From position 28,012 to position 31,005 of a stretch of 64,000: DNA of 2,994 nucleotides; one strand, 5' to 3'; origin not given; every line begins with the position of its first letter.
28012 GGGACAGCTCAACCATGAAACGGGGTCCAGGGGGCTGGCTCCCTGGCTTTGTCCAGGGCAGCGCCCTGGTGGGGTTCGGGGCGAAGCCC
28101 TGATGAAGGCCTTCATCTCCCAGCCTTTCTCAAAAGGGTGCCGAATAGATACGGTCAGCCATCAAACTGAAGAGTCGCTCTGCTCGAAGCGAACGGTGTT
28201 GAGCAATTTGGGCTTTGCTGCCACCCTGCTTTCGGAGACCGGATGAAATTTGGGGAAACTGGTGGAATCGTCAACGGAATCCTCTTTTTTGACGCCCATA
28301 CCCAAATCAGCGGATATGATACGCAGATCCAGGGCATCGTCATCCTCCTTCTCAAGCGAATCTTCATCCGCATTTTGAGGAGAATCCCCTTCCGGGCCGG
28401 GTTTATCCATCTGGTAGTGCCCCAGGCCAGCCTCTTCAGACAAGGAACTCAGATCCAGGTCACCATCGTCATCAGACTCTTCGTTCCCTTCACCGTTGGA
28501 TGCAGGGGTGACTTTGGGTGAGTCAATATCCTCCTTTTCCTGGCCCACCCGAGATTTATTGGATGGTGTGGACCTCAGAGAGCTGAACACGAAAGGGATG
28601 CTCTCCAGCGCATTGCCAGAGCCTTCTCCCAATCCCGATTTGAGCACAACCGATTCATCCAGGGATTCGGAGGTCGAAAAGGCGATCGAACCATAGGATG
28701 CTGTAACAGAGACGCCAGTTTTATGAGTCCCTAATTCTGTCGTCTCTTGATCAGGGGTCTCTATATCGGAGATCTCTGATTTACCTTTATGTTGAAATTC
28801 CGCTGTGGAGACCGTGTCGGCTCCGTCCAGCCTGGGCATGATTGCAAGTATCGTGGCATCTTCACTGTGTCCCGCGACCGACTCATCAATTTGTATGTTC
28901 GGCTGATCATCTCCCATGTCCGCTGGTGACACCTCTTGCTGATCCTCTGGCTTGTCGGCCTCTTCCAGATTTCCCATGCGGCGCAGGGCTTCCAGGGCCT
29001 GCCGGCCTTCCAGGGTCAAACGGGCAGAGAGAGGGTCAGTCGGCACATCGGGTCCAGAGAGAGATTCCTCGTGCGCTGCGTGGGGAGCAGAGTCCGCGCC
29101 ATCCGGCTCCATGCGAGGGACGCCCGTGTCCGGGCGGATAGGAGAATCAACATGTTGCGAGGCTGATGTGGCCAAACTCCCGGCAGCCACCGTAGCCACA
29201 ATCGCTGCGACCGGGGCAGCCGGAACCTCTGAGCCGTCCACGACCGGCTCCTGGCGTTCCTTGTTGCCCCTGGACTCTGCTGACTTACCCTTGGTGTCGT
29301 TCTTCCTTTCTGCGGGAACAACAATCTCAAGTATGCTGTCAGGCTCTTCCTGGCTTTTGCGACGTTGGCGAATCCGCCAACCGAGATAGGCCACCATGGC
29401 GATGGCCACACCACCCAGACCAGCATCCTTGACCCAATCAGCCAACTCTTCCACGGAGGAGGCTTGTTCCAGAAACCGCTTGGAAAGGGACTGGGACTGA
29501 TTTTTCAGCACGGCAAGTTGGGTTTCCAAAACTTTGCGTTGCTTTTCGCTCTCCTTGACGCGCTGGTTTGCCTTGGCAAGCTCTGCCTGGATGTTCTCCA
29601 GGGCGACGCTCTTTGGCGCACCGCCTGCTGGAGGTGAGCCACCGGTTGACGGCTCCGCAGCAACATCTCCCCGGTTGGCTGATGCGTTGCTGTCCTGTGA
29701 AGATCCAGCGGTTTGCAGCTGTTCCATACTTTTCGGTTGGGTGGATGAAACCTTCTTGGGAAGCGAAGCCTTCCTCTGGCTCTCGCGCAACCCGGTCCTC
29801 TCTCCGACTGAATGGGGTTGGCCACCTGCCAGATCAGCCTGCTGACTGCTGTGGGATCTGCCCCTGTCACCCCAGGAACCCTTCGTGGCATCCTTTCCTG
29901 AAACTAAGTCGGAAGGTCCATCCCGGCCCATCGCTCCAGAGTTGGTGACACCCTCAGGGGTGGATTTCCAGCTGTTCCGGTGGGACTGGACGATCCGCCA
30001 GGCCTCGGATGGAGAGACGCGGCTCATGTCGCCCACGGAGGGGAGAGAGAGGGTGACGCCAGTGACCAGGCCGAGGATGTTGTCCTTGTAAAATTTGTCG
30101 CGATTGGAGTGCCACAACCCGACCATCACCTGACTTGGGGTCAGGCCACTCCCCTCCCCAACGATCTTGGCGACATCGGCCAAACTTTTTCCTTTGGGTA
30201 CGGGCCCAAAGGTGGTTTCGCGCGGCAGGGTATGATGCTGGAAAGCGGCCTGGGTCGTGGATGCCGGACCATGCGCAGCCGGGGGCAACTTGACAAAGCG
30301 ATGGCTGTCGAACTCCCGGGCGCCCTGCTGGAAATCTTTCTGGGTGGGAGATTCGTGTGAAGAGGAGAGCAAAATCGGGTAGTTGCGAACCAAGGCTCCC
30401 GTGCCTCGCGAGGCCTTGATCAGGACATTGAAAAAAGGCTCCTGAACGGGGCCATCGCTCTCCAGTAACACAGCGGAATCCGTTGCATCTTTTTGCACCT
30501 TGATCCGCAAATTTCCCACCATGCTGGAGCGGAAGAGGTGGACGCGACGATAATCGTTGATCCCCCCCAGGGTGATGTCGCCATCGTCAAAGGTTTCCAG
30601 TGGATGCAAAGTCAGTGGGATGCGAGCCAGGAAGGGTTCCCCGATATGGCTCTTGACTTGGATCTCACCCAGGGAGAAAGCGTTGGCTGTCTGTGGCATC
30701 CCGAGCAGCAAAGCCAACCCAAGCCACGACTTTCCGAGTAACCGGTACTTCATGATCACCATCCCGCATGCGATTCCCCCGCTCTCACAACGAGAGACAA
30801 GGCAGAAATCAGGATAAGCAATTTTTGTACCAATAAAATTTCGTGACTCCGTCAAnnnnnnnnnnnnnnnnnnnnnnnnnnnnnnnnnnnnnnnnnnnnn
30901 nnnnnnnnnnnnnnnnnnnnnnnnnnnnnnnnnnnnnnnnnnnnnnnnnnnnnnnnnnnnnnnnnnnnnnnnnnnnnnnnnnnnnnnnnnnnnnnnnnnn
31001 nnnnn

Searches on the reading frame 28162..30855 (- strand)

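Call 3: search_protein_families(library=pfam, proteins=[window:28162-30855:-], max_evalue=0.01)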
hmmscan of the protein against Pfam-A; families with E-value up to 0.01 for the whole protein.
window:28162-30855:- (897 aa): 1 family
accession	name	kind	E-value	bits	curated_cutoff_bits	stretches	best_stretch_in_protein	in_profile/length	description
PF25800.1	FimV_N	-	8.9e-20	71.2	27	1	61-164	2-106/108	FimV N-terminal domain Ig-like domain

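Call 7: search_protein_families(library=ncbifam, proteins=[window:28162-30855:-], max_evalue=0.001)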
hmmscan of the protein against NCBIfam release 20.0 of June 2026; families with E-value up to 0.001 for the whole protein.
window:28162-30855:- (897 aa): 1 family
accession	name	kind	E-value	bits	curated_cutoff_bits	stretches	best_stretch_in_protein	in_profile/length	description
TIGR03505.1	FimV_core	subfamily_domain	1.1e-11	44.3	43.45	1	224-296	2-74/74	FimV/HubP family polar landmark protein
